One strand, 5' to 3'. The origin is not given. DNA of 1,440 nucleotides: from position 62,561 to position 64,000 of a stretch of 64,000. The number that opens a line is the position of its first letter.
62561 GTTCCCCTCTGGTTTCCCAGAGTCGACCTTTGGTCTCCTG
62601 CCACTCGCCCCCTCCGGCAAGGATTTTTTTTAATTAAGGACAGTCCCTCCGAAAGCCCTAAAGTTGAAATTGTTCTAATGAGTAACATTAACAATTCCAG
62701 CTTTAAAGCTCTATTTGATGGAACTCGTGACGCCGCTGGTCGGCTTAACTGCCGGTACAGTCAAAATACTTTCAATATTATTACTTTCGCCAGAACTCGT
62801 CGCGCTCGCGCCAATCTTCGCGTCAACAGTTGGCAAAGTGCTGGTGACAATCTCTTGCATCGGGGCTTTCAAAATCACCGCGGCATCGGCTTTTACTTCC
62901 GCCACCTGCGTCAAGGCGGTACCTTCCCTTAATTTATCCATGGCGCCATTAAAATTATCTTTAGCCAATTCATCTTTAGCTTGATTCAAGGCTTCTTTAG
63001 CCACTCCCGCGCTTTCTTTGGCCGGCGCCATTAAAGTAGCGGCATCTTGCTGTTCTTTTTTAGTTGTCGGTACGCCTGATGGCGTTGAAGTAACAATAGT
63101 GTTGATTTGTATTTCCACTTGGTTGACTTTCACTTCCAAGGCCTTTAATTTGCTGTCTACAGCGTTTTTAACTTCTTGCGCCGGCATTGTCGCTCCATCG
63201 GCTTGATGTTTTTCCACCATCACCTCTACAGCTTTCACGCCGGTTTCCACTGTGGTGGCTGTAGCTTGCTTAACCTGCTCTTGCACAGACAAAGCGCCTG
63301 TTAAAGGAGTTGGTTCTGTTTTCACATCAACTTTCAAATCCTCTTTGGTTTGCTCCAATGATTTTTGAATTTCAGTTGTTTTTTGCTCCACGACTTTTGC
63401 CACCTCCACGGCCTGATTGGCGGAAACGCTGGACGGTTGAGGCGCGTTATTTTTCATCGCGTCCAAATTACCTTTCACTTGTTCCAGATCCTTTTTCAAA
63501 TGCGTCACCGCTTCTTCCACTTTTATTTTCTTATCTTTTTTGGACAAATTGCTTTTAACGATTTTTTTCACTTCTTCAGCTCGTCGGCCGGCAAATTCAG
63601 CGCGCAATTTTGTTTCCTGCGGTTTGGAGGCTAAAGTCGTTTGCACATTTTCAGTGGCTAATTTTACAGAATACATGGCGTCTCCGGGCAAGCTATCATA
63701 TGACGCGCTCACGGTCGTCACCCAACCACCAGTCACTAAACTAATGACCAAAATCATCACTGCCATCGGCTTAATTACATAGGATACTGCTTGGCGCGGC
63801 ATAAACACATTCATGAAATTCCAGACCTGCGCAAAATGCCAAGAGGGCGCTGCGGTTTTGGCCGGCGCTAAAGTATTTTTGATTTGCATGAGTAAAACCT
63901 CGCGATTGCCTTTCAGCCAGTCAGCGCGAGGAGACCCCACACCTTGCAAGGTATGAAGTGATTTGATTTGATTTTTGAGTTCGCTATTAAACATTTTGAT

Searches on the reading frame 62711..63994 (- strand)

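Call 66: search_protein_families(library=pfam, proteins=[window:62711-63994:-], max_evalue=0.00001)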
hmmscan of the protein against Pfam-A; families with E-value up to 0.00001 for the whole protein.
window:62711-63994:- (427 aa): 1 family
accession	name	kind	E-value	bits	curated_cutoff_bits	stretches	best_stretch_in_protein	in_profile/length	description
PF18915.5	DUF5667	-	3.4e-06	27.8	27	1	101-220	2-96/99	Domain of unknown function (DUF5667)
